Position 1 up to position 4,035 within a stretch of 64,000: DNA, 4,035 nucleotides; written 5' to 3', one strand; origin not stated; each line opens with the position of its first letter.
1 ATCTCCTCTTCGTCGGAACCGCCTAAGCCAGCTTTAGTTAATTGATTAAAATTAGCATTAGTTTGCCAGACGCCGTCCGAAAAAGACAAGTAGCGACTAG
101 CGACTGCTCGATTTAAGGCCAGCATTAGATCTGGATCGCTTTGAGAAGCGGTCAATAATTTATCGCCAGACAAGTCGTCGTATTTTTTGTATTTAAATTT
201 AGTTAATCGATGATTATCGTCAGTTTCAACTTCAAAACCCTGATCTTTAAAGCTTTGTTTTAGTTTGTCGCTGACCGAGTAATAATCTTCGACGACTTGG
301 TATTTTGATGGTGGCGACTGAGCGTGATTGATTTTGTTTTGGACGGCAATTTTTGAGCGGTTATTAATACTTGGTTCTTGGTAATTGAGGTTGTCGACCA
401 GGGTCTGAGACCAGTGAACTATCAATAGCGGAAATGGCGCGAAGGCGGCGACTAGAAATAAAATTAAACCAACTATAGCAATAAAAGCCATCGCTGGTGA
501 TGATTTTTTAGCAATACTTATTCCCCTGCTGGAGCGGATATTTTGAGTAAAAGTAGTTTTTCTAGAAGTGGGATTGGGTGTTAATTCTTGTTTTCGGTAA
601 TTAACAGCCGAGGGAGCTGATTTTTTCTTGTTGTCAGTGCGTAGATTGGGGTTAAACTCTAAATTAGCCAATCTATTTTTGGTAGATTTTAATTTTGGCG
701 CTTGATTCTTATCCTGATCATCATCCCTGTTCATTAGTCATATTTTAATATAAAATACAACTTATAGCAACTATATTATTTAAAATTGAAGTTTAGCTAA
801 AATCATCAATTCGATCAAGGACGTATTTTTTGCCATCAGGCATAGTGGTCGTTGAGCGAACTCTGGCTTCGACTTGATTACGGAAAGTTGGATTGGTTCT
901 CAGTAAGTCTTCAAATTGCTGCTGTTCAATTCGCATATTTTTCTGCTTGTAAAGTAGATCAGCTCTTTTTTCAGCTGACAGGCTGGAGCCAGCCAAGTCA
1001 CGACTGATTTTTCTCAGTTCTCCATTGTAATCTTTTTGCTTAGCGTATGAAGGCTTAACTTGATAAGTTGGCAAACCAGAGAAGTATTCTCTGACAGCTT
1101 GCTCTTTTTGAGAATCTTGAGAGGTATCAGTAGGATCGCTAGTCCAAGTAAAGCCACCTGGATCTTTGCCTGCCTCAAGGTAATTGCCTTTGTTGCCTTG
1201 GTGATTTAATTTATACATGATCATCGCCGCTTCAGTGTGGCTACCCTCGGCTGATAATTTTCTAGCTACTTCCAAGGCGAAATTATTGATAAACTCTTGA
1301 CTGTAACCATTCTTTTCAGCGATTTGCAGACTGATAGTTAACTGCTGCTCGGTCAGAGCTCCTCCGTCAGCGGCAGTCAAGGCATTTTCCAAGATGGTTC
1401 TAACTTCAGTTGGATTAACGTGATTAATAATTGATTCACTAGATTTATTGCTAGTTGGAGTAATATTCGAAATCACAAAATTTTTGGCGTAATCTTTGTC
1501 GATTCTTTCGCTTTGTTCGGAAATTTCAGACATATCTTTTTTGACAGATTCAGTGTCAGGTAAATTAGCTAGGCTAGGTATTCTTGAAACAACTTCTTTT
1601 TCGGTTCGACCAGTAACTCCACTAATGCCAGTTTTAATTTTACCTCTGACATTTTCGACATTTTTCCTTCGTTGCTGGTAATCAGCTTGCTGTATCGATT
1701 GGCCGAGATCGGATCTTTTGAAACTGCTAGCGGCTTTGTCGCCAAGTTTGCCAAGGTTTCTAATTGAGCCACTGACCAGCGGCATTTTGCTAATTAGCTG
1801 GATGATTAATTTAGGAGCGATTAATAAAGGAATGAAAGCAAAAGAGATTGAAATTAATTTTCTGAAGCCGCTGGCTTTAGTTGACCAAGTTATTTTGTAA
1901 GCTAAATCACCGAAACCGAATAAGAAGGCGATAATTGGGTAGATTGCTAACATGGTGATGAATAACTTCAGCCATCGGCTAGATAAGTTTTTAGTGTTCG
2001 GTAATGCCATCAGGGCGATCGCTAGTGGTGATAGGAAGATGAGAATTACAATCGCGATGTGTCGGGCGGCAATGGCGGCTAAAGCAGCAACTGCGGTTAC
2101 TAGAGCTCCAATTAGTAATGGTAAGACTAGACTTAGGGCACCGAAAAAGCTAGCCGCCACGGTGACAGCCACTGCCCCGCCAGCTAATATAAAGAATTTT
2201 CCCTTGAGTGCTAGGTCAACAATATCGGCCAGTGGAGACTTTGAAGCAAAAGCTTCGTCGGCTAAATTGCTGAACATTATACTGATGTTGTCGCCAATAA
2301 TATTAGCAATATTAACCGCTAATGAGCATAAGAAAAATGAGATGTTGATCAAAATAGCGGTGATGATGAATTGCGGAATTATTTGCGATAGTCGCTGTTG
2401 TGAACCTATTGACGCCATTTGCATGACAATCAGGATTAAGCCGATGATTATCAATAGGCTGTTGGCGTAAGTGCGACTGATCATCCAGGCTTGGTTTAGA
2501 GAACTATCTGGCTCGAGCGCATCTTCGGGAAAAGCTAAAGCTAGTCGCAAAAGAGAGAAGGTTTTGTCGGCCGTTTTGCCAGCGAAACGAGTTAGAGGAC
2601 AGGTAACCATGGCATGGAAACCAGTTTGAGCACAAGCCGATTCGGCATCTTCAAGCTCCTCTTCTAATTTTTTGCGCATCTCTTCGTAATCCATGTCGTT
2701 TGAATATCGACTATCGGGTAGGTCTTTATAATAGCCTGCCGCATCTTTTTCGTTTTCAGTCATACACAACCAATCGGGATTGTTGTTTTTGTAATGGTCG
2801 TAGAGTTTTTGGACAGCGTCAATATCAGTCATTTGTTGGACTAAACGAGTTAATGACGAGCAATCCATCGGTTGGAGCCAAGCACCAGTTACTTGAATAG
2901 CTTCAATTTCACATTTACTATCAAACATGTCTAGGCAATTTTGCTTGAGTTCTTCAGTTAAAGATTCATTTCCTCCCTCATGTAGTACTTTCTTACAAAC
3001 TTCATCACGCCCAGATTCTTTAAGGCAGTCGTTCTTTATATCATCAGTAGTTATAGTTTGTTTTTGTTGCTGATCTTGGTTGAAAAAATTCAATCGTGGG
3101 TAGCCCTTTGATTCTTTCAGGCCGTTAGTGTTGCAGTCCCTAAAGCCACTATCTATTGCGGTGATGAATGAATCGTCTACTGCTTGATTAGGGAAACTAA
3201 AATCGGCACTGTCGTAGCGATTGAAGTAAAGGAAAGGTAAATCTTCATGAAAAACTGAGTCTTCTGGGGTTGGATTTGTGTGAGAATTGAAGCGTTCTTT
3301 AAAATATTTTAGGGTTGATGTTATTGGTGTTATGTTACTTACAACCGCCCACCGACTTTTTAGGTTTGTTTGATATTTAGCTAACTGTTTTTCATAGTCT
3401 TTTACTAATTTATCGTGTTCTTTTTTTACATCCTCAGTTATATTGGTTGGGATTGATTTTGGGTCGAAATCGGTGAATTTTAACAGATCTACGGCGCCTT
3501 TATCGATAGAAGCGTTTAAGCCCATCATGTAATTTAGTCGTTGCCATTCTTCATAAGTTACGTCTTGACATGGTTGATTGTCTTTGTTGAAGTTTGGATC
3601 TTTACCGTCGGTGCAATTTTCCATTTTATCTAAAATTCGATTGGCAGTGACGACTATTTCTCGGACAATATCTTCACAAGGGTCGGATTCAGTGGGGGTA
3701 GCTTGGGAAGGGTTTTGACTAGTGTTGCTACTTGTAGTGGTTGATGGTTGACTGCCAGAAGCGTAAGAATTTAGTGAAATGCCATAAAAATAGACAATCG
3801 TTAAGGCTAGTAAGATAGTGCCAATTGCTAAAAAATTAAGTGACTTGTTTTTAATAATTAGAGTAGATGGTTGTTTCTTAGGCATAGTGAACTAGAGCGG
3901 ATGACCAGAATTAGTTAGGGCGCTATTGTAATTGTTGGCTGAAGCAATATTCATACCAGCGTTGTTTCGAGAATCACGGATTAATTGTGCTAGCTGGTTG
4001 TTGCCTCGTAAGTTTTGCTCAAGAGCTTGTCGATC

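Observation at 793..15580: Five tandem, enlarged, mutually divergent VirB6/TrbL-like membrane proteins in one operon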

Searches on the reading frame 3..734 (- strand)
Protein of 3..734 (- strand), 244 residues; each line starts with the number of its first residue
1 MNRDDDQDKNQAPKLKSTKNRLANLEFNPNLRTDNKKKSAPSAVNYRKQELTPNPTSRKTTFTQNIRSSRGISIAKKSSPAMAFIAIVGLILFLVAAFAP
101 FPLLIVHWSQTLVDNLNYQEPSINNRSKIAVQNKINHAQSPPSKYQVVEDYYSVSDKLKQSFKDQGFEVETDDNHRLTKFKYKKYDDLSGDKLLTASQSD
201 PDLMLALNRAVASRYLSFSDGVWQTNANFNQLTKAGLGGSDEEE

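Call 45: find_homologous_proteins(query=window:3-734:-, max_evalue=0.001)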
Query window:3-734:-: 390 candidates shared short words with the query, none scored E <= 0.001.

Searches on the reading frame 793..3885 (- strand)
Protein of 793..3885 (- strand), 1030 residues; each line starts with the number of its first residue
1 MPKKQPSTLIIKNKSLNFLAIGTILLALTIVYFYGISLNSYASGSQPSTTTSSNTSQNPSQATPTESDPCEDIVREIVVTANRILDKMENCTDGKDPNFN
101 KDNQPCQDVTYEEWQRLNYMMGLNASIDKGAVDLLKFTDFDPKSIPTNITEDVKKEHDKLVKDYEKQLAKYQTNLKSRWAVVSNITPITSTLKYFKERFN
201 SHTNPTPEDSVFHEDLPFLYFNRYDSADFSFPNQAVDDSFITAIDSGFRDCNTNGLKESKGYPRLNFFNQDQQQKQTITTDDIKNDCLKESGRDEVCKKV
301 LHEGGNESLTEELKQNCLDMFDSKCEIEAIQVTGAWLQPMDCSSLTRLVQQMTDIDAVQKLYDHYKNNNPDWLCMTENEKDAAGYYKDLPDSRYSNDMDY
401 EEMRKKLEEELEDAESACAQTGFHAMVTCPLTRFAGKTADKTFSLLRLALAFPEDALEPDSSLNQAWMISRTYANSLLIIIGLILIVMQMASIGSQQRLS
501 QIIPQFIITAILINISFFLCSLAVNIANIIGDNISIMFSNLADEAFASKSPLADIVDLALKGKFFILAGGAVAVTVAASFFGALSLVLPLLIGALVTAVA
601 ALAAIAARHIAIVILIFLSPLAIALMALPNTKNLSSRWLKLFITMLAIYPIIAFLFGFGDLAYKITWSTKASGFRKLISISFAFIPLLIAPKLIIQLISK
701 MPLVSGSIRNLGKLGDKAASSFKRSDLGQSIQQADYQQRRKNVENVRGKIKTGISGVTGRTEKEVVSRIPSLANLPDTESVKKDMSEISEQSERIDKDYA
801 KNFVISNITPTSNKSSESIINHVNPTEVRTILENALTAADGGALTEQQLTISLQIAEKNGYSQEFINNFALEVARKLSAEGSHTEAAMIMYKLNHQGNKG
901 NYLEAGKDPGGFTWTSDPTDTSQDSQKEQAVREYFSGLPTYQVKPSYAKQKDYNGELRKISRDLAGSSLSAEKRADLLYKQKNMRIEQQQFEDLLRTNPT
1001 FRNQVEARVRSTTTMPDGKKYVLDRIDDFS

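Call 4: search_protein_families(library=pfam, proteins=[window:793-3885:-], max_evalue=1)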
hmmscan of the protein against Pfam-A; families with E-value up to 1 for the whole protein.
window:793-3885:- (1030 aa): 1 family
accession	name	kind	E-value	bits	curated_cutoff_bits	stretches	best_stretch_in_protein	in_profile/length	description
PF04610.19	TrbL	-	0.058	13.6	25.9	1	480-659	2-176/215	TrbL/VirB6 plasmid conjugal transfer protein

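Call 6: search_protein_families(library=ncbifam, proteins=[window:793-3885:-], max_evalue=1)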
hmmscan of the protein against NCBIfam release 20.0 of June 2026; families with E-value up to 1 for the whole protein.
window:793-3885:- (1030 aa): 1 family
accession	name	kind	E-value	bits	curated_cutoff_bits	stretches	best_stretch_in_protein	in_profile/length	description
NF033635.1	SLATT_fungal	domain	0.8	9.6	35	0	583-637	26-78/128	SLATT domain-containing protein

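Call 14: find_encoding_contigs(protein=window:793-3885:-, flank=10000, max_places=6)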
Protein window:793-3885:- (1030 aa): no gene with exactly this product is on record in the collection.

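Call 27: find_related_loci(query=window:793-3885:-, collection=genome_contigs, flank=10000)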
Query window:793-3885:- (1030 aa) in genome_contigs; peptide patterns used: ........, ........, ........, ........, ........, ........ (x = any residue, [..] = any of these).
37 stretches matched a pattern, but none encodes a relative of the query by tblastn (E <= 1e-3).

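Call 67: find_related_loci(query=A3, collection=genome_contigs, flank=10000)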
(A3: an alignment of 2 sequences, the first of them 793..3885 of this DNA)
Query A3 (1030 aa) in genome_contigs; peptide patterns used: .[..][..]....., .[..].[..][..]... (x = any residue, [..] = any of these).
46 stretches matched a pattern; 1 encode a relative of the query (tblastn E <= 1e-3); 1 distinct loci.
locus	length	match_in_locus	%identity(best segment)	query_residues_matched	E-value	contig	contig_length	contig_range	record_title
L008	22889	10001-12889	42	58-1027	0e+0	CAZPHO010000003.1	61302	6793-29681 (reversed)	MAG TPA_asm: uncultured Candidatus Saccharibacteria bacterium isolate SRP294416_co3_370 genome assembly, contig: NODE_36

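Call 70: search_protein_families(library=pfam, proteins=[L008:21258-22889:+, L008:20484-21248:+, L008:19458-20474:+, L008:17733-18272:+, L008:18850-19416:+], max_evalue=0.01)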
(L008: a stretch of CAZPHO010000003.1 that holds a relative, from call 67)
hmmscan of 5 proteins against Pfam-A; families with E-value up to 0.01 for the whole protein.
L008:21258-22889:+ (544 aa): 4 families
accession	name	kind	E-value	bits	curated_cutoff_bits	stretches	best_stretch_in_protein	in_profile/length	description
PF19044.6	P-loop_TraG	-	6.2e-23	81.5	25.8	2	429-542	192-310/413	TraG P-loop domain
PF12846.13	AAA_10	-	1.1e-11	44.8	27.5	2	260-307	21-68/362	AAA-like domain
PF01935.23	DUF87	-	4.1e-07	30.8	23.2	1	264-327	27-92/220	Helicase HerA, central domain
PF00270.35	DEAD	-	0.0045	17.2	26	0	258-299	12-56/167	DEAD/DEAH box helicase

L008:20484-21248:+ (254 aa): 1 family
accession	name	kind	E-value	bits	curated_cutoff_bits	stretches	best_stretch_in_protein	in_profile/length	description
PF11130.14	TraC_F_IV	-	0.00075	19.1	28.1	1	172-237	122-187/375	TraC protein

L008:19458-20474:+ (338 aa): 1 family
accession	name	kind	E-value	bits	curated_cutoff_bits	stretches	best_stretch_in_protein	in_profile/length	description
PF12666.12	PrgI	-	1e-11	45.6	27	1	5-90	1-90/91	PrgI family protein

L008:17733-18272:+ (179 aa): 0 families

L008:18850-19416:+ (188 aa): 0 families
